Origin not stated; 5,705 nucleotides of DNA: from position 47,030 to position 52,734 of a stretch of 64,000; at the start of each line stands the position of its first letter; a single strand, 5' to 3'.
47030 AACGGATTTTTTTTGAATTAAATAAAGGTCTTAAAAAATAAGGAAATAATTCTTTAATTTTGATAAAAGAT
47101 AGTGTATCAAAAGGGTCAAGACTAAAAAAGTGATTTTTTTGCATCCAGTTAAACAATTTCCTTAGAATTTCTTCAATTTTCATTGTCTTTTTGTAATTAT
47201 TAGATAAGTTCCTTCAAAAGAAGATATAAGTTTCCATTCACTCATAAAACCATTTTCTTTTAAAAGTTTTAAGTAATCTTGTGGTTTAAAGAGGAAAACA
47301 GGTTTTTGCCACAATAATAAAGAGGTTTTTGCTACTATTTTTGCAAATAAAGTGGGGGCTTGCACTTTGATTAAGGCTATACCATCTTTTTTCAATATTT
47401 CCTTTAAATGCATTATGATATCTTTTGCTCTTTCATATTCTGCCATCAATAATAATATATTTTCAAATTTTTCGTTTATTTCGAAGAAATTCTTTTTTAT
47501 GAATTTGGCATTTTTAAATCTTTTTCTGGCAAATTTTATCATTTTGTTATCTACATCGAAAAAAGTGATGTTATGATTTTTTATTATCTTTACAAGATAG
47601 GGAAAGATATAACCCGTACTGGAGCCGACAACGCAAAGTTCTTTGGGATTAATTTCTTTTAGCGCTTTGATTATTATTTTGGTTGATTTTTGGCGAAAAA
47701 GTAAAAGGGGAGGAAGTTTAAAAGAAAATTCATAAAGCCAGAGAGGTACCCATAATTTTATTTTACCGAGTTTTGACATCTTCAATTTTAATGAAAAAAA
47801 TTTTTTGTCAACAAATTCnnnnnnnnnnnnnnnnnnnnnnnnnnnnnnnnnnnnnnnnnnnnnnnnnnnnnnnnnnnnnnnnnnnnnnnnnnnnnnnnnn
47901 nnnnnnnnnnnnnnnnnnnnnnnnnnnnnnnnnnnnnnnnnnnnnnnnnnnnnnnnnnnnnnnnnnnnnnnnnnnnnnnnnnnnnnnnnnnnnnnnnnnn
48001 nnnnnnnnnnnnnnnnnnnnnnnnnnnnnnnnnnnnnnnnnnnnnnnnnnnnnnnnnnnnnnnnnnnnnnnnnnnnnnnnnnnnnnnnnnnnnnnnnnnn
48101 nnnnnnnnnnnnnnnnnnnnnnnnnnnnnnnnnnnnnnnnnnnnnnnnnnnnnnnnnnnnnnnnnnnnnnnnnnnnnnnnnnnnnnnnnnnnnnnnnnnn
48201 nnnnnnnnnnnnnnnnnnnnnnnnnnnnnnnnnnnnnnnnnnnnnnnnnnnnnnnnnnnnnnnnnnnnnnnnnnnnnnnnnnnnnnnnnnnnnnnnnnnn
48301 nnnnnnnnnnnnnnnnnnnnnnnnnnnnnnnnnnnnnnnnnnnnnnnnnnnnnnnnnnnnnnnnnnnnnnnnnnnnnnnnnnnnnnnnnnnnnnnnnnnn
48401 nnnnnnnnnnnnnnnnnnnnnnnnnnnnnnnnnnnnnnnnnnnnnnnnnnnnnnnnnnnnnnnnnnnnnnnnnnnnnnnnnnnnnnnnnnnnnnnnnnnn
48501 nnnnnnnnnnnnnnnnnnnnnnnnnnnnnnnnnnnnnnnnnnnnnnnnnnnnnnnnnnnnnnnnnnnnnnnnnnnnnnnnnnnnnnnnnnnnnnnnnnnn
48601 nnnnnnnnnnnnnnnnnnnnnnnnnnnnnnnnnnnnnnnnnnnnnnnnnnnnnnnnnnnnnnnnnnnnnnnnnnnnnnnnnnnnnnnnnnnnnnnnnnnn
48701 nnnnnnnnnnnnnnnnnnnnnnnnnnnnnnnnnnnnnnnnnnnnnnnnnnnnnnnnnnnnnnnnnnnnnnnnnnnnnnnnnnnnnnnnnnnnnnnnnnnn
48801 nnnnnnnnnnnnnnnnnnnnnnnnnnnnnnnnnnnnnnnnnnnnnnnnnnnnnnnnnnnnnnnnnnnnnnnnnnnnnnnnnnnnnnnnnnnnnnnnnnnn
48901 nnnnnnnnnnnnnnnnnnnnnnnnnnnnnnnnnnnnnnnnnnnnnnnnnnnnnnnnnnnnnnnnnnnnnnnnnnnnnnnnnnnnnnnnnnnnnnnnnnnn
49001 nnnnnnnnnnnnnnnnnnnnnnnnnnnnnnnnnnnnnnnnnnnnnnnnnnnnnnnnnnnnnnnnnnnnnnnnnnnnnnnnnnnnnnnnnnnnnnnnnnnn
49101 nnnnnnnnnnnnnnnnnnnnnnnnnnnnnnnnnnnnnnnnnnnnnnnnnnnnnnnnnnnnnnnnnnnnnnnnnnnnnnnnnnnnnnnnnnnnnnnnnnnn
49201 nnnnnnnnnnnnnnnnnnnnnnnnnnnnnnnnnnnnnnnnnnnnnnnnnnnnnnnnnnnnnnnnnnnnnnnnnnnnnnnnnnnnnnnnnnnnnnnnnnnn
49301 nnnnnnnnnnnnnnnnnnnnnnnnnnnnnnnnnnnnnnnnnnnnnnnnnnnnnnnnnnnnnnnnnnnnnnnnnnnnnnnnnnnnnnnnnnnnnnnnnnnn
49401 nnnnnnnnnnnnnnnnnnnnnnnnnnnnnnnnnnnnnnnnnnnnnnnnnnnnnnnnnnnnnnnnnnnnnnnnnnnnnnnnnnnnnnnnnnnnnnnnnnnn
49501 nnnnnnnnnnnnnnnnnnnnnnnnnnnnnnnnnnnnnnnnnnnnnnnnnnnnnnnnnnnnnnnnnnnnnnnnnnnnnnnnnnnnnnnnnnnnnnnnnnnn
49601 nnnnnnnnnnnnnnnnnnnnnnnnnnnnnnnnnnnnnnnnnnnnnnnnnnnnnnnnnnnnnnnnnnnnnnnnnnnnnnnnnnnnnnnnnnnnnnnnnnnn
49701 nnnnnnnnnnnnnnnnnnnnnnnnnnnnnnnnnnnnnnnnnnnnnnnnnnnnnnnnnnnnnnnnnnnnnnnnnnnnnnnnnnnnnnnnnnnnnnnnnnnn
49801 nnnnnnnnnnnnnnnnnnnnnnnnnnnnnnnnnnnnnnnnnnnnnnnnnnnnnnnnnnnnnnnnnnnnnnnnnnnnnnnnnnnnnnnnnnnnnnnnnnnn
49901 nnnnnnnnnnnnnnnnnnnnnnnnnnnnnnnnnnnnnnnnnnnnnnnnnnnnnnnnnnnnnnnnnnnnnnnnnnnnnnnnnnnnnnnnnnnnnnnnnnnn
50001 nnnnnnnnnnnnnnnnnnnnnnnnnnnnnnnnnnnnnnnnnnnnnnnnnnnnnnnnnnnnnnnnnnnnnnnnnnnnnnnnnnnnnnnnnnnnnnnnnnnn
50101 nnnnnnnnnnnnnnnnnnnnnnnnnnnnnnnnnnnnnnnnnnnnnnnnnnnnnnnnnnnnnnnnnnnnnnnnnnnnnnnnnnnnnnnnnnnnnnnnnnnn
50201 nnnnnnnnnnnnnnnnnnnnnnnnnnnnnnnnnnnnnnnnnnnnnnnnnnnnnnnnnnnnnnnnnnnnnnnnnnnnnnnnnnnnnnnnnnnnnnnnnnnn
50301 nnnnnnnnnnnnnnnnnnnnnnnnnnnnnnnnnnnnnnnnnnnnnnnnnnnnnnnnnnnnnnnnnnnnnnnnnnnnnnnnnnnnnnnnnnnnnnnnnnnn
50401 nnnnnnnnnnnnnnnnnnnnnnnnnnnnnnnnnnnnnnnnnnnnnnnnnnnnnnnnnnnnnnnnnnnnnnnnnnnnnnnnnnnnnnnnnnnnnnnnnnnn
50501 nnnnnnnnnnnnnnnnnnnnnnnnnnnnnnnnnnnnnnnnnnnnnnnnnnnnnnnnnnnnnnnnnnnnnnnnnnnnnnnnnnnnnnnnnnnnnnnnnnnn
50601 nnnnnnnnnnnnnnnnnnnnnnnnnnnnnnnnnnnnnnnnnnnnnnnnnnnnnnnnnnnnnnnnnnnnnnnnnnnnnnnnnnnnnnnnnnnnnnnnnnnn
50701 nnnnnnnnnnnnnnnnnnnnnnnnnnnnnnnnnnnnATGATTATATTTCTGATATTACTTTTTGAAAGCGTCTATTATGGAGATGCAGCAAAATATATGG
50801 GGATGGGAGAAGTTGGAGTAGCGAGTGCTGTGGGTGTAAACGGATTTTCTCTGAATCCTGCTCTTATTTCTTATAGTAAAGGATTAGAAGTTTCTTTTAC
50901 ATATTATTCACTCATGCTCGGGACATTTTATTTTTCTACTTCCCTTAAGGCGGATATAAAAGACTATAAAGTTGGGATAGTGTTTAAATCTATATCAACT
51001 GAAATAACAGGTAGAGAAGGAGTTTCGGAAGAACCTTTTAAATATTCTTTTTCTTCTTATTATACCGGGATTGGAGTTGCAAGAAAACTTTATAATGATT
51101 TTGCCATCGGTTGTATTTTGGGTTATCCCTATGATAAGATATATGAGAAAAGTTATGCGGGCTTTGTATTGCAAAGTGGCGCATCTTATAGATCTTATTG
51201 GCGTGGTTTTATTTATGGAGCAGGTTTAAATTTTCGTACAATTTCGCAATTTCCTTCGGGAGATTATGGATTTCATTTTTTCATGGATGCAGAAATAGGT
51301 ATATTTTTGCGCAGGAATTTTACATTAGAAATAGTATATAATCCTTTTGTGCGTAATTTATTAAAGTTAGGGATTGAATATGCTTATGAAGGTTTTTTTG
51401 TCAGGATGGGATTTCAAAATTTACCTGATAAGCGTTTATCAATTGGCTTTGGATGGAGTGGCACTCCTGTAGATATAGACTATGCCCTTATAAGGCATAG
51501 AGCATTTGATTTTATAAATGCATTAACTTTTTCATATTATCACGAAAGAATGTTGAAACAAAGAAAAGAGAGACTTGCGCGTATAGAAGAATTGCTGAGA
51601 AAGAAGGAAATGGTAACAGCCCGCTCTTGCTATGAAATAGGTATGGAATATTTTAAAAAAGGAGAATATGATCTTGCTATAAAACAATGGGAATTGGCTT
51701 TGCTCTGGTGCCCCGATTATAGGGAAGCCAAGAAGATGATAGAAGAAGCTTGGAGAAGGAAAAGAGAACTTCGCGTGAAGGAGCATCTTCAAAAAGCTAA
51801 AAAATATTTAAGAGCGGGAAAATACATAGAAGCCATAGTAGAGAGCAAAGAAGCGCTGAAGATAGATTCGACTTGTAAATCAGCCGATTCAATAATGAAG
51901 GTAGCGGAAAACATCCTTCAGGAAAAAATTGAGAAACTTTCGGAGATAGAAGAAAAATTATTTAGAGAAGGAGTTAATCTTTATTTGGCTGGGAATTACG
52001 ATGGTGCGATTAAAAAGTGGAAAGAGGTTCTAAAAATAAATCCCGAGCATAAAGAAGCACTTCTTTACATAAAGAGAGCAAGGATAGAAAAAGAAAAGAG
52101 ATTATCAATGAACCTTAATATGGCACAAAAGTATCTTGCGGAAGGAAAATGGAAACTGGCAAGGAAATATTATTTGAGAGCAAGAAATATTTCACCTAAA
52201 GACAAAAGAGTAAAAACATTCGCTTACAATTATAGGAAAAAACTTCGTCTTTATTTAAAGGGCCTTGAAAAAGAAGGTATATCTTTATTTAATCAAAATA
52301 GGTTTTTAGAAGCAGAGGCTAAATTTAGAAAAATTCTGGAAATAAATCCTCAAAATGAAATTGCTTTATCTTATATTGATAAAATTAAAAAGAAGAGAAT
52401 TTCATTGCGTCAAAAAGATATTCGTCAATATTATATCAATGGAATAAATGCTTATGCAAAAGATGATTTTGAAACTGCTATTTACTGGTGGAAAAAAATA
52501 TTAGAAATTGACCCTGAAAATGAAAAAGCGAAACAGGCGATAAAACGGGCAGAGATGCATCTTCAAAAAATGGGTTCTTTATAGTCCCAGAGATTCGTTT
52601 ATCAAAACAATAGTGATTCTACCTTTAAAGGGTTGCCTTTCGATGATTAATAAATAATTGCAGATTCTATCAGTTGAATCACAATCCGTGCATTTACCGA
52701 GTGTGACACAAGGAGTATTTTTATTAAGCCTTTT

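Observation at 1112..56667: Lineage-specific sigma70 promoter geometry: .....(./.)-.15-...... instead of N17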

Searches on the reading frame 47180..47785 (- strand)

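Call 22: search_protein_families(library=pfam, proteins=[window:47180-47785:-])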
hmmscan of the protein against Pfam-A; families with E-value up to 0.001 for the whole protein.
window:47180-47785:- (201 aa): 3 families
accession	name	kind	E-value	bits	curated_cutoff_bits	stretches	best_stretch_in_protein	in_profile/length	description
PF13847.12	Methyltransf_31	-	1.6e-05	25.1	27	1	53-179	10-145/145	Methyltransferase domain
PF13649.12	Methyltransf_25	-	1.7e-05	25.8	27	1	53-135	4-97/97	Methyltransferase domain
PF01564.23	Spermine_synth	-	0.00012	22.1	22.9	0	44-96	16-68/186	Spermine/spermidine synthase domain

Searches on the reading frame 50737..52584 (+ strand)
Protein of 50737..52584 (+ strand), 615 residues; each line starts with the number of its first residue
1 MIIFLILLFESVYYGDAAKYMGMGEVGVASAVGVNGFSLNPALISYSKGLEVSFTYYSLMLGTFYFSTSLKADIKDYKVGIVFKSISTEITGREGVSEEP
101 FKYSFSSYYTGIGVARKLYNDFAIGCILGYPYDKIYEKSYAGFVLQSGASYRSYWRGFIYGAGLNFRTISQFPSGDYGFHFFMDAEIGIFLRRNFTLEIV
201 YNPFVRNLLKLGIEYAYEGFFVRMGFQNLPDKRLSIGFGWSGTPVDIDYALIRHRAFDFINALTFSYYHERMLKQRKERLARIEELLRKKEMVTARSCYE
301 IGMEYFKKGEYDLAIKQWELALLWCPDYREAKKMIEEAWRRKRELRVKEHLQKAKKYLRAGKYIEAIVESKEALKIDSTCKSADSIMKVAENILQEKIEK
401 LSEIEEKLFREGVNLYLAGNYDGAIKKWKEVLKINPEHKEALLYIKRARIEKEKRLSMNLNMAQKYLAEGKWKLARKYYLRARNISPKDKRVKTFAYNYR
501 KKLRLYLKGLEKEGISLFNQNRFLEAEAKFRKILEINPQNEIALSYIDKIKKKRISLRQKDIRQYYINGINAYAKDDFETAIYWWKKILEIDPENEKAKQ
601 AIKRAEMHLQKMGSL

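Call 22: search_protein_families(library=pfam, proteins=[window:50737-52584:+])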
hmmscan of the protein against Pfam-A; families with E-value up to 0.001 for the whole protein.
window:50737-52584:+ (615 aa): 11 families
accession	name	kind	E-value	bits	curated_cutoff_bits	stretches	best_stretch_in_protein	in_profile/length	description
PF07719.23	TPR_2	-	1.3e-27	94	27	2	408-438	4-34/34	Tetratricopeptide repeat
PF00515.34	TPR_1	-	6.1e-19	67.4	27.8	1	295-322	1-28/34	Tetratricopeptide repeat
PF13414.12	TPR_11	-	4.3e-14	52.4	26.8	0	415-441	4-30/42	TPR repeat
PF14559.12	TPR_19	-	8e-11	42.5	25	0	417-492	3-61/68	Tetratricopeptide repeat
PF13428.12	TPR_14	-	5.5e-09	36.3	23.5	0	461-492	6-37/44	Tetratricopeptide repeat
PF13432.12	TPR_16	-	2.9e-08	34.4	32.7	0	412-444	4-36/65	Tetratricopeptide repeat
PF23914.1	TPR_CcmH_CycH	-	2.3e-07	31.2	42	0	553-597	112-156/158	Cytochrome c-type biogenesis protein H TPR domain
PF13181.12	TPR_8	-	1.2e-05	25.5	25.7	0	295-327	1-33/34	Tetratricopeptide repeat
PF13424.12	TPR_12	-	3.8e-05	24.2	30.1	0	457-485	4-32/77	Tetratricopeptide repeat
PF23558.1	TPR_P4H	-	4.5e-05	23.9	27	0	571-610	51-90/91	Prolyl 4-hydroxylase peptide-substrate-binding domain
PF24575.1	TPR_Slam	-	0.00011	23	35.2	0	513-541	53-81/104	Surface lipoprotein assembly modifier, N-terminal TPR repeats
